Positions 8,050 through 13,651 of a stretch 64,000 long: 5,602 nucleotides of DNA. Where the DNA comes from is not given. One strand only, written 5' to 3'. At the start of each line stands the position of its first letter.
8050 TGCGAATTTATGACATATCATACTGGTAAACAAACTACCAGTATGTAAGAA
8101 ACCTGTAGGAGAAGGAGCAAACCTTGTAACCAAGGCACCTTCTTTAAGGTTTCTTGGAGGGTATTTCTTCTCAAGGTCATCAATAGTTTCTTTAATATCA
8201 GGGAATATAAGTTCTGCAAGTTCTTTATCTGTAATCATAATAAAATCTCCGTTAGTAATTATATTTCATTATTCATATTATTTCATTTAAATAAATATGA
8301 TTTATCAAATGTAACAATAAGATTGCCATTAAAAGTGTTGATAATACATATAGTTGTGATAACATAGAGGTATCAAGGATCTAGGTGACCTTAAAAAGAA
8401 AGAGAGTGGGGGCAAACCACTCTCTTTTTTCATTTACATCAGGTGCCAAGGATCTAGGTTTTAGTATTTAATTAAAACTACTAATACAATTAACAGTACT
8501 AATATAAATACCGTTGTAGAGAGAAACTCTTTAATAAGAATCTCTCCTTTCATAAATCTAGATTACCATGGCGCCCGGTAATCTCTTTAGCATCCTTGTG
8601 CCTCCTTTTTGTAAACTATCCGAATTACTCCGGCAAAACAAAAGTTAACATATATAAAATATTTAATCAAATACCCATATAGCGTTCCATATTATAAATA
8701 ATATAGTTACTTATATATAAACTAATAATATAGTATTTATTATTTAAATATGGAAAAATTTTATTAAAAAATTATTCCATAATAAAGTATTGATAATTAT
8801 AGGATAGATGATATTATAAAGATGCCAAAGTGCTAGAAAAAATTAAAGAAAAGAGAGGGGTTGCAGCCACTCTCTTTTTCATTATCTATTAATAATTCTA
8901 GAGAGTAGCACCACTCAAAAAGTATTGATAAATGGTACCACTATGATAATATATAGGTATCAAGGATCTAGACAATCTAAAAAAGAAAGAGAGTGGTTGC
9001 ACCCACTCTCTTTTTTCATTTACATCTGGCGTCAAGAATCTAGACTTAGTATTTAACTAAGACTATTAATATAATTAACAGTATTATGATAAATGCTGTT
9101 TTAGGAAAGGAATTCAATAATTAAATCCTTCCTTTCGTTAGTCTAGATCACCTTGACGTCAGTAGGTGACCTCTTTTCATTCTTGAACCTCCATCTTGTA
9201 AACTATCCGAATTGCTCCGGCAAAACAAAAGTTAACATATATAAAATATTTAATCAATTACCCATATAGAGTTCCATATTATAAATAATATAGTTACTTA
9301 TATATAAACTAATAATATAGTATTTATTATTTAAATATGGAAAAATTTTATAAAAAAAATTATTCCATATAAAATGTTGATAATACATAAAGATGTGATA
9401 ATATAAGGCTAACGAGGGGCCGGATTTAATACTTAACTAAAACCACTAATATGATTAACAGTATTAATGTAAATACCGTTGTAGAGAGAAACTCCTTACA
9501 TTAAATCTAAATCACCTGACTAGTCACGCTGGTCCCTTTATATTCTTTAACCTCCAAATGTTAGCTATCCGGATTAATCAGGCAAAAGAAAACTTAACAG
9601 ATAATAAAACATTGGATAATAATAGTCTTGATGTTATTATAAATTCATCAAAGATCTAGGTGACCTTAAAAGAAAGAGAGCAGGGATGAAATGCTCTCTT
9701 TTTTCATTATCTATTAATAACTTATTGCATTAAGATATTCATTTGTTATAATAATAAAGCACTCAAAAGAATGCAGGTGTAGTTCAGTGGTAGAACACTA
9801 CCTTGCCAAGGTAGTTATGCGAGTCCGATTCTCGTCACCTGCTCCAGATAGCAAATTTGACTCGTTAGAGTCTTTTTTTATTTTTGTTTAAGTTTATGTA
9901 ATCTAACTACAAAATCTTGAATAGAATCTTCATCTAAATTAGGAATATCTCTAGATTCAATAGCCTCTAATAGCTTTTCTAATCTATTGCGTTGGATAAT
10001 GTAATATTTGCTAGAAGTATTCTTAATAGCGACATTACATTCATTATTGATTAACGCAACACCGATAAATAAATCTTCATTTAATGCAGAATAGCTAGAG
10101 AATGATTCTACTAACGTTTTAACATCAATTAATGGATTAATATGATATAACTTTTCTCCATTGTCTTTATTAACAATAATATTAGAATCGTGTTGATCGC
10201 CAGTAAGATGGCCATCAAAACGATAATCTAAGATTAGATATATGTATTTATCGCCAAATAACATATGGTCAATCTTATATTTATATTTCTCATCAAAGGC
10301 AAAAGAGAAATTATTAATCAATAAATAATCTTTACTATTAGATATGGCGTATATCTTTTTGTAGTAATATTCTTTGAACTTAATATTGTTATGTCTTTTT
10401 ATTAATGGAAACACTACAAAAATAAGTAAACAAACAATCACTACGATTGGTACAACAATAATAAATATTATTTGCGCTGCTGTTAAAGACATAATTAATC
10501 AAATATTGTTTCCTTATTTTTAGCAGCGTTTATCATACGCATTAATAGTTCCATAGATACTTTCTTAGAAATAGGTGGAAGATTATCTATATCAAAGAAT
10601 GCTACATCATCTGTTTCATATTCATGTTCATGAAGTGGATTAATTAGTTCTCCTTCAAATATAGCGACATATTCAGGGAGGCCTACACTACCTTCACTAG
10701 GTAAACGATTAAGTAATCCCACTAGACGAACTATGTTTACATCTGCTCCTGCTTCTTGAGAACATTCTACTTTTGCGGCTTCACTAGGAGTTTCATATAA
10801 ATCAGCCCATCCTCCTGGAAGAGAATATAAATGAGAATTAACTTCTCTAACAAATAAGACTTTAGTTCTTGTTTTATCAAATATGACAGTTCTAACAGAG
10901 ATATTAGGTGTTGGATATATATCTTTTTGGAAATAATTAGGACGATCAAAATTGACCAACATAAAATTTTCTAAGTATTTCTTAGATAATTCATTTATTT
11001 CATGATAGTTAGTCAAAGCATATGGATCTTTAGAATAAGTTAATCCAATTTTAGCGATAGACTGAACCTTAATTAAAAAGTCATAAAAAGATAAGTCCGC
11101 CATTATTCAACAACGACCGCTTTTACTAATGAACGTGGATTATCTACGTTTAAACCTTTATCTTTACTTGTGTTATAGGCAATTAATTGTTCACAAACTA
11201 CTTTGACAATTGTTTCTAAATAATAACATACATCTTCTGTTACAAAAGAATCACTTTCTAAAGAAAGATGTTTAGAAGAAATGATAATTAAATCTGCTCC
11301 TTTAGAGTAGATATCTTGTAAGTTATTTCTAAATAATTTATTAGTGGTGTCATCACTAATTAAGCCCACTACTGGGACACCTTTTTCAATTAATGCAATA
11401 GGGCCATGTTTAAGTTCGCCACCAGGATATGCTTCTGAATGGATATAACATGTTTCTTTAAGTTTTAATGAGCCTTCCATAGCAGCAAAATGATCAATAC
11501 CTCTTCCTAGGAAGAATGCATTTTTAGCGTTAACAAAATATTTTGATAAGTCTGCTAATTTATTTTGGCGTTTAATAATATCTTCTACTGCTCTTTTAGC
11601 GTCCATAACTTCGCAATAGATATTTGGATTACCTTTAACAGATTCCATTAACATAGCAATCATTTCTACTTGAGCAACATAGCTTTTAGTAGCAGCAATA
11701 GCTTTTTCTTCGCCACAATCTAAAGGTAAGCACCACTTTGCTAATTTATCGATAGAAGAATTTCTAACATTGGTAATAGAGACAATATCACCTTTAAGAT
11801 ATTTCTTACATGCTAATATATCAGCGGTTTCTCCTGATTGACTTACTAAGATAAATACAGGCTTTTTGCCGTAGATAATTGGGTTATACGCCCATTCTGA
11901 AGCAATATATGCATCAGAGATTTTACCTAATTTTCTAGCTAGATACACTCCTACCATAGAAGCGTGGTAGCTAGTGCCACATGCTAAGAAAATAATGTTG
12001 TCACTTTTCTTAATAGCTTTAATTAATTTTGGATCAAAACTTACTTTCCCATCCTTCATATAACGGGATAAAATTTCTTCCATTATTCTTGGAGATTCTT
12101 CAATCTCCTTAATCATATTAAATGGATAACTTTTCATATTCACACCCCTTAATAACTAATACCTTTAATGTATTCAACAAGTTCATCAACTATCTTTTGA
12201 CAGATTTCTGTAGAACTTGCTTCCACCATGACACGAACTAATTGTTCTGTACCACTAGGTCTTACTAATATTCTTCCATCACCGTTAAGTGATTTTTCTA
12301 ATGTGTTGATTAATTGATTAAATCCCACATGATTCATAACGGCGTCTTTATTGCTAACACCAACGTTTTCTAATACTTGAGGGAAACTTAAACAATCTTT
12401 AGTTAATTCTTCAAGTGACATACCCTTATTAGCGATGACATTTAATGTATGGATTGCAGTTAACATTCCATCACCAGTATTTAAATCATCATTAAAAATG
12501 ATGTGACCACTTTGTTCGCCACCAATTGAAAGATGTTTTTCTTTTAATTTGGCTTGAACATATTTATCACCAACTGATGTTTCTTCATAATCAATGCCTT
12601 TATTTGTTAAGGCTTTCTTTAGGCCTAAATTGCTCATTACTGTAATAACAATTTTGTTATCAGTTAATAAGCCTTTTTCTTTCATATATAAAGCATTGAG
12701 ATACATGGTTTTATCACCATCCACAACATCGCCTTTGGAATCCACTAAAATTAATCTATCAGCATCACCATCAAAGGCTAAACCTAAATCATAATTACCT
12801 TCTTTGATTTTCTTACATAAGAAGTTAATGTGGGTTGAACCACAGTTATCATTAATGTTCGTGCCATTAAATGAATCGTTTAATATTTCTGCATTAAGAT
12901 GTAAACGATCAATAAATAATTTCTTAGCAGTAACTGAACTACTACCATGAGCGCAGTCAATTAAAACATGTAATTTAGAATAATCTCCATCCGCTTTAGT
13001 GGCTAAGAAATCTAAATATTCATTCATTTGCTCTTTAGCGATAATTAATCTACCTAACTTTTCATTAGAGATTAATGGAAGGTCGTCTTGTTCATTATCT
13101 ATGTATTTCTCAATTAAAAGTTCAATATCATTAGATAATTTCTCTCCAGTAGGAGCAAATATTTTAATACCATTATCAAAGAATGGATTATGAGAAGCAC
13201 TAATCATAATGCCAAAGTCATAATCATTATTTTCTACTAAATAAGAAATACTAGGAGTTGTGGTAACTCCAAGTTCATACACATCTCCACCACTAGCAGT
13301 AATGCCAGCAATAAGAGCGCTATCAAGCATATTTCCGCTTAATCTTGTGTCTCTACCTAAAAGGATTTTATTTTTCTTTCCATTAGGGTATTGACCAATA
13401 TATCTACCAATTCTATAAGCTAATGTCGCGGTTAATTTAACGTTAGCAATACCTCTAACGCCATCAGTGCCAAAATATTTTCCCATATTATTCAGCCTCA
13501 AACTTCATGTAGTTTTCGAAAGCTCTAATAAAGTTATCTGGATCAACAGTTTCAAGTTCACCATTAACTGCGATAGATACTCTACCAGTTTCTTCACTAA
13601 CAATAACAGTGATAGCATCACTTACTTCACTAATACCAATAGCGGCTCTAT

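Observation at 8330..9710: Unannotated array of type I toxin-antitoxin-like modules between gltX and tRNA-Gly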

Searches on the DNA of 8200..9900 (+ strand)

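Call 4: search_rna_families(source=window, start=8200, end=9900, threshold=evalue, max_evalue=10, show_alignments=3)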
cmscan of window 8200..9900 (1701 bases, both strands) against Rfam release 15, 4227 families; matches with E-value up to 10: 25.
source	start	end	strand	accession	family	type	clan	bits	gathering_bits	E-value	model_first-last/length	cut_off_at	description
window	9773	9843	+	RF00005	tRNA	Gene; tRNA;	CL00001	67.6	29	3.8e-14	1-71/71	no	tRNA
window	8979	9076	-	RF02029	sraA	Gene; sRNA;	-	26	56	0.26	1-95/95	no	sraA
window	8805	8891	-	RF01776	RatA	Gene; antitoxin;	-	22.9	49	5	1-91/91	no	RNA anti-toxin A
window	9661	9714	-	RF00249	mir-46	Gene; miRNA;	-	22.7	44.7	0.13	1-85/85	no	mir-46/mir-47/mir-281 microRNA precursor family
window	9655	9843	+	RF03097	RAGATH-21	Gene; sRNA;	-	22.6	70.3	0.35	1-76/76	no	RAGATH-21 RNA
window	8449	8504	-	RF01817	RsaB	Gene; sRNA;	-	22.5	55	2.1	1-60/60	no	RNA Staph. aureus A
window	8836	9025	-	RF00908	MIR529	Gene; miRNA;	-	21.9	75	0.05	1-131/131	no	MIR529 microRNA precursor family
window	9660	9713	+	RF00249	mir-46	Gene; miRNA;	-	21.8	44.7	0.23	1-85/85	no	mir-46/mir-47/mir-281 microRNA precursor family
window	8979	9019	-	RF00073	MIR156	Gene; miRNA;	-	21.6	62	0.22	1-88/88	no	mir-156 microRNA precursor family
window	8303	8429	+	RF01816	RsaA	Gene; sRNA;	-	21.6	50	0.87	1-134/134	no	RNA Staph. aureus A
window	8973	9082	-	RF02426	SpF03_sRNA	Gene; sRNA;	-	21.4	50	3.9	1-106/106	no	Streptococcus sRNA SpF03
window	8977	9024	+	RF03485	mir-4000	Gene; miRNA;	-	21.1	58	0.35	1-54/54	no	mir-4000 microRNA precursor family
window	8774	8885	+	RF01606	plasmodium_snoR31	Gene; snRNA; snoRNA; HACA-box;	-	21.1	60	7.3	1-145/145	no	small nucleolar RNA snoR31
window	8335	8435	+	RF02029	sraA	Gene; sRNA;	-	21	56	3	1-95/95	no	sraA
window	8981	9067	-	RF02274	AniS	Gene;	-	20.5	50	1.4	1-106/106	no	AniS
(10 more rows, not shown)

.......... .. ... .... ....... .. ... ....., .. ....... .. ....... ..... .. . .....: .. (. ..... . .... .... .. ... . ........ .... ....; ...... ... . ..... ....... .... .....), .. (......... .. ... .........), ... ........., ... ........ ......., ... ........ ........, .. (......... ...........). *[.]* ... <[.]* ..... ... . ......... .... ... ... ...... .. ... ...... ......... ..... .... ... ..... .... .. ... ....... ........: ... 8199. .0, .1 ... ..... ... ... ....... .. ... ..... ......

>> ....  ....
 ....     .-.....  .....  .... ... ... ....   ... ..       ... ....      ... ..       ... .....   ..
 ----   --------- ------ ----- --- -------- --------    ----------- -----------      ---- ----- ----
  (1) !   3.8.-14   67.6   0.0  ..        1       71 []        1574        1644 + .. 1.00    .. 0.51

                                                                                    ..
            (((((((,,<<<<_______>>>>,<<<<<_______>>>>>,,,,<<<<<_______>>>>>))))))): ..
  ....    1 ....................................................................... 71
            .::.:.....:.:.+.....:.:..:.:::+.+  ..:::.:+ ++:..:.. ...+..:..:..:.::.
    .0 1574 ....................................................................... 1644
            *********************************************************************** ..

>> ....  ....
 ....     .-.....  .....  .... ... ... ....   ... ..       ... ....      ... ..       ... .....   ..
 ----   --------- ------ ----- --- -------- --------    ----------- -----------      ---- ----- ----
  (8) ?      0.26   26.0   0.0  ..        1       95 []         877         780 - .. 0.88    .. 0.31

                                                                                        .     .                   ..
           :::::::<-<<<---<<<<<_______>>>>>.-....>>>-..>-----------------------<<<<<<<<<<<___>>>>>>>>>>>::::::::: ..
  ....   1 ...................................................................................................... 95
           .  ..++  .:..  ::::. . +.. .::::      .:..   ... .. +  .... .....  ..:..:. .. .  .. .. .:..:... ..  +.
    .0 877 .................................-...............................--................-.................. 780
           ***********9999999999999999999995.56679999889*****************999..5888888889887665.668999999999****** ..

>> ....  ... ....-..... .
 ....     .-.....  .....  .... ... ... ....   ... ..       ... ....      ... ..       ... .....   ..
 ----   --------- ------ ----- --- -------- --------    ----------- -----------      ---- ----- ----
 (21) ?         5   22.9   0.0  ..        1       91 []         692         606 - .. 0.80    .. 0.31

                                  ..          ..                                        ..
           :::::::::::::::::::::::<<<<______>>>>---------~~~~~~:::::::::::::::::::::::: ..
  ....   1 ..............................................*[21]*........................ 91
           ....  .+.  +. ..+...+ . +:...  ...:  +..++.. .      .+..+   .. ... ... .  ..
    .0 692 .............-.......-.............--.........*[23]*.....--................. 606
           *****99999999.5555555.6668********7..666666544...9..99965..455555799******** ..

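Call 61: search_dna_similar(query=window:8330-8700:+, collection=phages, mode=distant, max_evalue=0.01, max_rows=10)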
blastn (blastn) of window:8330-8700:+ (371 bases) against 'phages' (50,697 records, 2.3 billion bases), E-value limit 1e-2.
No match.

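Call 62: search_dna_similar(query=window:8330-8700:+, collection=plasmids, mode=distant, max_evalue=0.01, max_rows=10)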
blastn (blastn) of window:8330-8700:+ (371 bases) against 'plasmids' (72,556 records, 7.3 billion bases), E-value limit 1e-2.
No match.

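Call 66: build_rna_model(alignment_id=A4)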
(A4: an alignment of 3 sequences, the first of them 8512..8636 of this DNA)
Model R1 built from alignment A4 (3 sequences, 128 columns); structure: RNAalifold consensus.
model positions 126; base pairs 22; branch points 2; effective number of sequences 1.47; information 0.59 bits per position. Calibrated on 0.2 Mb of random sequence (short: E-values are rough).
structure used (alignment columns):
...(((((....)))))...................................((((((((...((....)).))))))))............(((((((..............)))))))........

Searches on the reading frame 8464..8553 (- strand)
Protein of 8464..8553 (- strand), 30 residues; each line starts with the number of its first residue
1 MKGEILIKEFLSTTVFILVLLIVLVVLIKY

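Call 8: search_protein_families(library=pfam, proteins=[window:8464-8553:-], max_evalue=10)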
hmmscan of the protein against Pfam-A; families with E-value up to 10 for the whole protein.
seq(30 aa): 0 families

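Call 36: search_protein_representatives(protein=window:8464-8553:-)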
Query: 30 residues. Proteins with E-value up to 0.001 (for the whole library): 0; up to 1e-10: 0; up to 1e-30: 0. The best 0 are listed.

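Call 59: search_protein_families(library=ncbifam, proteins=[window:8464-8553:-], max_evalue=10)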
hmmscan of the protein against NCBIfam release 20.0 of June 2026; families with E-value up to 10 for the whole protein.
seq(30 aa): 0 families

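Call 60: search_protein_families(library=phrogs, proteins=[window:8464-8553:-], max_evalue=10)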
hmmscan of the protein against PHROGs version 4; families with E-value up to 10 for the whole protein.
seq(30 aa): 0 families

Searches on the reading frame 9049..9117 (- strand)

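Call 8: search_protein_families(library=pfam, proteins=[window:9049-9117:-], max_evalue=10)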
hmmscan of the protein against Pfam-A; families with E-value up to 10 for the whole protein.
seq(23 aa): 1 family
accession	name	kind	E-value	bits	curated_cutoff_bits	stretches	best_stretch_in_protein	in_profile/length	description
PF15820.10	ECSCR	-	0.35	11.2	27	1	3-22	24-43/104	Endothelial cell-specific chemotaxis regulator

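Call 59: search_protein_families(library=ncbifam, proteins=[window:9049-9117:-], max_evalue=10)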
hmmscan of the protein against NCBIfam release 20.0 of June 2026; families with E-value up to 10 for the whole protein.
seq(23 aa): 2 families
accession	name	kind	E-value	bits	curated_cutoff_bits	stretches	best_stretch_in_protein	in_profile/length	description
NF002813.0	PRK02958.1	equivalog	0.23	11.6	83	1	1-19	1-19/73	Sec-independent protein translocase subunit TatA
NF053815.1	teico_TcaA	equivalog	0.65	8.7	550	1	7-22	58-73/463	membrane-associated protein TcaA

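Call 60: search_protein_families(library=phrogs, proteins=[window:9049-9117:-], max_evalue=10)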
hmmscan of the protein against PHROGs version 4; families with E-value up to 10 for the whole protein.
seq(23 aa): 3 families
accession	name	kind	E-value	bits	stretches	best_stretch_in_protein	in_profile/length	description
phrog_20764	-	unknown function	0.18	12.5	1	1-19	1-19/69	-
phrog_8051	-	unknown function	0.35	12.1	1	2-23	27-48/69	-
phrog_4539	-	unknown function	0.45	11.4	1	7-21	6-20/32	-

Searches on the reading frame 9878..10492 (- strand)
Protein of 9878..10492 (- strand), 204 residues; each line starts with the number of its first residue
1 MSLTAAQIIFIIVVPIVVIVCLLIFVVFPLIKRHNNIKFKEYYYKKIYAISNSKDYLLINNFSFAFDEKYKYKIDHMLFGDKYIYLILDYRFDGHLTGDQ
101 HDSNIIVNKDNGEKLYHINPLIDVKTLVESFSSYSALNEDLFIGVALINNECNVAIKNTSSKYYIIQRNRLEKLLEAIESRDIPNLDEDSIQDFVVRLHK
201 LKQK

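Call 8: search_protein_families(library=pfam, proteins=[window:9878-10492:-], max_evalue=10)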
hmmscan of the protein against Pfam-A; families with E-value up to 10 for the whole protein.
window:9878-10492:- (204 aa): 6 families
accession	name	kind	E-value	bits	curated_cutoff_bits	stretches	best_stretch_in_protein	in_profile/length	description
PF08378.17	NERD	-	0.00019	22.4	22.1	1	50-134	13-94/111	Nuclease-related domain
PF13250.11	DUF4041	-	0.014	15.7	27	1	149-179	8-38/56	Domain of unknown function (DUF4041)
PF21229.3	TdIF1_2nd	-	0.015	15.7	27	1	155-197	48-90/97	TdIF1, C-terminal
PF08708.16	PriCT_1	-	0.016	15.2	21.1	1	163-192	26-55/67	Primase C terminal 1 (PriCT-1)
PF15102.11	TMEM154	-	0.18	12.1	30.3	1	7-40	62-96/153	TMEM154 protein family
PF14610.12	Psg1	-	1.3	9.2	30.1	1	7-35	154-182/186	Ykl077w/Psg1 (Pma1 Stabilization in Golgi)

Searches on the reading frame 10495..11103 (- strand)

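Call 56: search_protein_families(library=pfam, proteins=[window:10495-11103:-], max_evalue=0.001)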
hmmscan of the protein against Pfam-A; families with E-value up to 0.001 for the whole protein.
window:10495-11103:- (202 aa): 2 families
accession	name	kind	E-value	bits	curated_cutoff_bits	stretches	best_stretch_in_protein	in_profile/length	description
PF00293.34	NUDIX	-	1.1e-08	35.6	21.1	1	68-177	4-120/134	NUDIX domain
PF12535.13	Nudix_N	-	2.9e-08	33.7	27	1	8-41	5-38/56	Hydrolase of X-linked nucleoside diphosphate N terminal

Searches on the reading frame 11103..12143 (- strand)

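Call 56: search_protein_families(library=pfam, proteins=[window:11103-12143:-], max_evalue=0.001)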
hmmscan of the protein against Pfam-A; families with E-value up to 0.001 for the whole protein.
window:11103-12143:- (346 aa): 1 family
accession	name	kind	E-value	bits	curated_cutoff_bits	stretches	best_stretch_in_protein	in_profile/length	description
PF01380.27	SIS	-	4.6e-32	111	25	2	44-166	2-129/131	SIS domain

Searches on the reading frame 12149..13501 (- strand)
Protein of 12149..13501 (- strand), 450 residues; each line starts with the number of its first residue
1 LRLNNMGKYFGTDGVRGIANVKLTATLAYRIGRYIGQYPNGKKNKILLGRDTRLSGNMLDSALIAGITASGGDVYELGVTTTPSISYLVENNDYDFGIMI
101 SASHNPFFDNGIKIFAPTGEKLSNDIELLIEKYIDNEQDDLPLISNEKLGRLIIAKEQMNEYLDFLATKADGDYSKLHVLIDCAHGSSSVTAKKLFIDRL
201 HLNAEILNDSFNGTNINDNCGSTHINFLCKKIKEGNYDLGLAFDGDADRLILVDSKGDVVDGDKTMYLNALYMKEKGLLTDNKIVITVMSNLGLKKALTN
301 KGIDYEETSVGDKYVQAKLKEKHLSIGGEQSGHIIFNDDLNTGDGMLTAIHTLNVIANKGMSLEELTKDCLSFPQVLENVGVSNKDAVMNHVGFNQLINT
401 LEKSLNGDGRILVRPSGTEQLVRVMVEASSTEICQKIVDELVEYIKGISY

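Call 56: search_protein_families(library=pfam, proteins=[window:12149-13501:-], max_evalue=0.001)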
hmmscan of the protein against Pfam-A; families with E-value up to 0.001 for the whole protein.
window:12149-13501:- (450 aa): 4 families
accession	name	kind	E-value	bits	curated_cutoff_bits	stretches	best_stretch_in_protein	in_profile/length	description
PF02878.22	PGM_PMM_I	-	4.8e-39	133.6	22.5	1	8-138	2-135/138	Phosphoglucomutase/phosphomannomutase, alpha/beta/alpha domain I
PF02880.22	PGM_PMM_III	-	3.7e-33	114.5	20.7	1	261-370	1-111/115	Phosphoglucomutase/phosphomannomutase, alpha/beta/alpha domain III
PF00408.26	PGM_PMM_IV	-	1e-15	58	23.1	1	379-443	3-67/68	Phosphoglucomutase/phosphomannomutase, C-terminal domain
PF02879.22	PGM_PMM_II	-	1.1e-11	45.6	29.3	1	161-257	2-103/103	Phosphoglucomutase/phosphomannomutase, alpha/beta/alpha domain II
